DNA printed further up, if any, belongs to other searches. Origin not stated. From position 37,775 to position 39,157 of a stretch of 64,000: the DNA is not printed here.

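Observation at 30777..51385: Roughly 20 kb locus dominated by secreted and surface proteins with shared domain modules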

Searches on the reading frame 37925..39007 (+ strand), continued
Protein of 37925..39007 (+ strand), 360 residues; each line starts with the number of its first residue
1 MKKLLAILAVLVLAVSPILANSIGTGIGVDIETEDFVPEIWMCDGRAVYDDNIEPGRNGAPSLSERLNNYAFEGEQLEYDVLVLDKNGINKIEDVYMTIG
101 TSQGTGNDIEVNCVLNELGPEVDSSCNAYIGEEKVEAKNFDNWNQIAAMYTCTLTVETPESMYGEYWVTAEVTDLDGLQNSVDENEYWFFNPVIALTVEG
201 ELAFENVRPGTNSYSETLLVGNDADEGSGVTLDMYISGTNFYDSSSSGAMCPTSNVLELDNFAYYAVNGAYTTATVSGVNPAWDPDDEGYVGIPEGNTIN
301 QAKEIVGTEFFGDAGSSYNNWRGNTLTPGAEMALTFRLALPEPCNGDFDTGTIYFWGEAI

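Call 71: list_cluster_members(proteins=[P0274, P0251, P0306, P0341, P0374, P0387, P0390, P0396, P0399, P0400])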
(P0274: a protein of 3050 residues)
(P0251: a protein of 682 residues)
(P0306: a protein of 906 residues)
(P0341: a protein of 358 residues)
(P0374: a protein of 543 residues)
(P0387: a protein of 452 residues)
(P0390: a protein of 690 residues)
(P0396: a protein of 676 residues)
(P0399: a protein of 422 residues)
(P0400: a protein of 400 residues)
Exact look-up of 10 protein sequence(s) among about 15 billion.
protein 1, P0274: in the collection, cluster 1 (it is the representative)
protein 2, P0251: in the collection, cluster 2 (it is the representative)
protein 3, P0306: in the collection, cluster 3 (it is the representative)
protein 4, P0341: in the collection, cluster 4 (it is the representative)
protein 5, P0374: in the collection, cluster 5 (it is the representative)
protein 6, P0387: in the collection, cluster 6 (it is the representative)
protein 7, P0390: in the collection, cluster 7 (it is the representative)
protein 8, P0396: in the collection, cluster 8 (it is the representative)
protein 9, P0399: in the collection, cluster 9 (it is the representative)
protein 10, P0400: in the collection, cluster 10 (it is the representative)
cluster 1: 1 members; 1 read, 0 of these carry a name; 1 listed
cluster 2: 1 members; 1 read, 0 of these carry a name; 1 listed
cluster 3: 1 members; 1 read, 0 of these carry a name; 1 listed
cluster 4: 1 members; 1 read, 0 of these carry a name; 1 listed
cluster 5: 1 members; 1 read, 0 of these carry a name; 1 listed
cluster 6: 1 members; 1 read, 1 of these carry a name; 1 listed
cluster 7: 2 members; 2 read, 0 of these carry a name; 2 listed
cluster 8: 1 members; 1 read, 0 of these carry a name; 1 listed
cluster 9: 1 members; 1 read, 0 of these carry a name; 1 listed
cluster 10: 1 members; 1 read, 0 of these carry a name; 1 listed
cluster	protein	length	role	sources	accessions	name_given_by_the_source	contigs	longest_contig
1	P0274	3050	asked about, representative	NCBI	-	-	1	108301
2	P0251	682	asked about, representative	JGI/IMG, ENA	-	-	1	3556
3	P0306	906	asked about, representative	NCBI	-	-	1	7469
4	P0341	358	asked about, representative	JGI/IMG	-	-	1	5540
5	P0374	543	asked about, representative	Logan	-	-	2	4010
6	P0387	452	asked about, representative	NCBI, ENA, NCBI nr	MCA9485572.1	MAG: hypothetical protein KC506_01880 [Nanoarchaeota archaeon] | hypothetical protein [Nanoarchaeota archaeon]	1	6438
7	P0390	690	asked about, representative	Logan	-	-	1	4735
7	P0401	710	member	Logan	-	-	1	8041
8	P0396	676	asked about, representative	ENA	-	-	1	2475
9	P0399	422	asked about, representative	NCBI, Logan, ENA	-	-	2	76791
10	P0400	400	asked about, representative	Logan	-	-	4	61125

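Call 72: search_protein_families(library=pfam, proteins=[P0274, P0301, P0286, P0266, P0283], max_evalue=0.0001)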
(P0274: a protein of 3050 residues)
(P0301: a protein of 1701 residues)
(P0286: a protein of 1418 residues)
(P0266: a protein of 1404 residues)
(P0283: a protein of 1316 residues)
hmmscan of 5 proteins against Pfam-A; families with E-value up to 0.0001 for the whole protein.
P0274 (3050 aa): 0 families

P0301 (1701 aa): 3 families
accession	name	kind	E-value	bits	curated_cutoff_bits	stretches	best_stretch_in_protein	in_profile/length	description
PF02412.23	TSP_3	-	8.8e-30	102.5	25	2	610-645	1-36/36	Thrombospondin type 3 repeat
PF13229.12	Beta_helix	-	6.4e-15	55.6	25.9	1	381-546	6-156/158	Right handed beta helix region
PF05048.19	NosD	-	1.3e-09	38.2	23.6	1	379-469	88-171/212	Periplasmic copper-binding protein (NosD)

P0286 (1418 aa): 0 families

P0266 (1404 aa): 1 family
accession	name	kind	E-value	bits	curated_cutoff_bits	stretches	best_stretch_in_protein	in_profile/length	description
PF13948.11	DUF4215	-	1.8e-88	291.1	27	12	36-67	16-47/47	Domain of unknown function (DUF4215)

P0283 (1316 aa): 2 families
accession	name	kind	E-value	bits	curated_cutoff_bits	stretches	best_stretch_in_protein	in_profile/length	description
PF11617.13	Cu-binding_MopE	-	1.2e-14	54.6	27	1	539-555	14-30/30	Putative metal-binding motif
PF13948.11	DUF4215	-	1.2e-07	32.3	27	1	923-962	12-47/47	Domain of unknown function (DUF4215)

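Call 90: search_protein_families(library=phrogs, proteins=[window:37925-39007:+], max_evalue=0.01)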
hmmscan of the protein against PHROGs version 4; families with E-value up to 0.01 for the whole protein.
window:37925-39007:+ (360 aa): 0 families
